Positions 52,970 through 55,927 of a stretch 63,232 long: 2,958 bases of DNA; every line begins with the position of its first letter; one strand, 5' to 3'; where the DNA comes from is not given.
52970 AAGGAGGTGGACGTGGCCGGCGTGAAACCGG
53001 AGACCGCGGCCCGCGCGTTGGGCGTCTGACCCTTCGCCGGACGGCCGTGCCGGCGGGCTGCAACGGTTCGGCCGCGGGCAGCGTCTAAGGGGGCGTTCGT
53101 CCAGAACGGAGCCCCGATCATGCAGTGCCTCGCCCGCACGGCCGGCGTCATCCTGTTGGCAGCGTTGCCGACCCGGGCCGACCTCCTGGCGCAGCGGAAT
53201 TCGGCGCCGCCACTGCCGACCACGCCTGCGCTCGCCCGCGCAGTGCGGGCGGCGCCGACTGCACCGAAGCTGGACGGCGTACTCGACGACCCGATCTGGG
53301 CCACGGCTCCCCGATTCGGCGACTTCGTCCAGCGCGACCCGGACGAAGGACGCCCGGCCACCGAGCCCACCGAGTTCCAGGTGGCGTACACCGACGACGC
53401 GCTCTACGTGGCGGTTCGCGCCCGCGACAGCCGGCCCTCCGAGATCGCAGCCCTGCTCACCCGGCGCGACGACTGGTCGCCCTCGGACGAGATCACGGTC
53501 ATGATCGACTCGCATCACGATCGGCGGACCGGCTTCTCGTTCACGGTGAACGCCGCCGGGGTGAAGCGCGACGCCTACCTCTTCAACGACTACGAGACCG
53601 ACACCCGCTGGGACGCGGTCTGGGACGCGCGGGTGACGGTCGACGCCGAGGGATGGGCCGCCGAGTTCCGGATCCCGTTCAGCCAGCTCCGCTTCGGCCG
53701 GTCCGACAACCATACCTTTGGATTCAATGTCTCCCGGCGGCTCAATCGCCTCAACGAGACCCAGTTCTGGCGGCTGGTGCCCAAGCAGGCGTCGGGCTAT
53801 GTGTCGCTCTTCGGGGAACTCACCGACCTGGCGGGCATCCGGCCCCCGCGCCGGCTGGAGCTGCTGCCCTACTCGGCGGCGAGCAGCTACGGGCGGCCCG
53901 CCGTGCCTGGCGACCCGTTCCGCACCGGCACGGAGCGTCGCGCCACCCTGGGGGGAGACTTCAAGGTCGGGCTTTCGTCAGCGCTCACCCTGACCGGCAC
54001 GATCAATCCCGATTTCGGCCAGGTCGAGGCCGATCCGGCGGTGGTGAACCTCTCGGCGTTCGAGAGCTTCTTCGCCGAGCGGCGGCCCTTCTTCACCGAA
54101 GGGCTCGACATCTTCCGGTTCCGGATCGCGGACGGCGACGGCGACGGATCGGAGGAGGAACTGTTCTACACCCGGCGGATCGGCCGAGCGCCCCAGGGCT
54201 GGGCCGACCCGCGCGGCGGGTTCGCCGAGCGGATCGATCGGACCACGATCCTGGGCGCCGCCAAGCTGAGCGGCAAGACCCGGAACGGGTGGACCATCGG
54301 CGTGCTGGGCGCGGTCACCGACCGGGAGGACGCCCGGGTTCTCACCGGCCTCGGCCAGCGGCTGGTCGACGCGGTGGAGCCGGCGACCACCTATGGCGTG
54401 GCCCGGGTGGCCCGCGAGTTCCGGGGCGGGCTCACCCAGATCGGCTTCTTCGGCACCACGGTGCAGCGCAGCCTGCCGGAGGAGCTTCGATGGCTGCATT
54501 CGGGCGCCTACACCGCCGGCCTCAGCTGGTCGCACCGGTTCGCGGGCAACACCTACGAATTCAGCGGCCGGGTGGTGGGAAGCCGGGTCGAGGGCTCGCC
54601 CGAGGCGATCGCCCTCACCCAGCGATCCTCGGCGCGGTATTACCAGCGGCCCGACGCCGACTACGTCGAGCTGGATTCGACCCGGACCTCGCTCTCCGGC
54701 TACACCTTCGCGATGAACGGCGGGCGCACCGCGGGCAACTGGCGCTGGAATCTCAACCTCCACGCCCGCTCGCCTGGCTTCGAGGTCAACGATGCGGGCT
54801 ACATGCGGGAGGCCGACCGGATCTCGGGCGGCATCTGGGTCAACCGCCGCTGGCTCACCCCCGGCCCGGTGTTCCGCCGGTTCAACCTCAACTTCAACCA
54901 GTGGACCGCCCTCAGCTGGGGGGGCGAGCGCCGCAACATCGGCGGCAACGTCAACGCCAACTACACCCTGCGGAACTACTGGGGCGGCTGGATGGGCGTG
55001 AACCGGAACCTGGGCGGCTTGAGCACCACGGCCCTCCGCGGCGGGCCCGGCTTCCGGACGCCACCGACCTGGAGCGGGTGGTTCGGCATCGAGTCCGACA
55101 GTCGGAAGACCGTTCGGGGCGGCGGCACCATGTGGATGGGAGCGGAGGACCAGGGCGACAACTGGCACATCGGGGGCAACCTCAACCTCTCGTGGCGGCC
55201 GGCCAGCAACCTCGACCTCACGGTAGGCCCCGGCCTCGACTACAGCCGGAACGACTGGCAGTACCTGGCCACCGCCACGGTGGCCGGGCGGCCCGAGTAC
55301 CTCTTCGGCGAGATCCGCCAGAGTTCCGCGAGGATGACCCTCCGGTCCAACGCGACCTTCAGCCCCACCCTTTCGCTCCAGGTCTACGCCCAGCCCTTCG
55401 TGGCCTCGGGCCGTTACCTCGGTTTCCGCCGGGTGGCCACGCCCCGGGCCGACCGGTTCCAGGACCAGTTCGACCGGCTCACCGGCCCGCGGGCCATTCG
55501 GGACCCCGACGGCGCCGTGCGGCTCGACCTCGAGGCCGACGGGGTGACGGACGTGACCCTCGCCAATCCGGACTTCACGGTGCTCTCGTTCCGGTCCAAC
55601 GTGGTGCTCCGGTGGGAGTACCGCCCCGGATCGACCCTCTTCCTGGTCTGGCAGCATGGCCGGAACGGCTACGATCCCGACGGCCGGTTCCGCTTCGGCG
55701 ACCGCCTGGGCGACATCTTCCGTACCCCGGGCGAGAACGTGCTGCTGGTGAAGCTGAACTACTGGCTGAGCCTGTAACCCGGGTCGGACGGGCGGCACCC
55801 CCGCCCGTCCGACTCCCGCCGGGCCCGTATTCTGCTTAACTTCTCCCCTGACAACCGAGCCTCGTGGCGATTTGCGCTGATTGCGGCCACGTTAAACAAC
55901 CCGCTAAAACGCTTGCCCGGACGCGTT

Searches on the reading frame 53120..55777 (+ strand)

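Call 56: search_protein_families(library=pfam, proteins=[window:53120-55777:+], max_evalue=0.00001)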
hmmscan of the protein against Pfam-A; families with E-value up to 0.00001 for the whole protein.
window:53120-55777:+ (885 aa): 2 families
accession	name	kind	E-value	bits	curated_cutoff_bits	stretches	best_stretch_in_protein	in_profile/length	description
PF19313.5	DUF5916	-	1.4e-66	225.9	22.6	1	242-883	1-563/572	Domain of unknown function (DUF5916)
PF06452.16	CBM9_1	-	4.3e-07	30.4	23.4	1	51-204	1-146/185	Carbohydrate family 9 binding domain-like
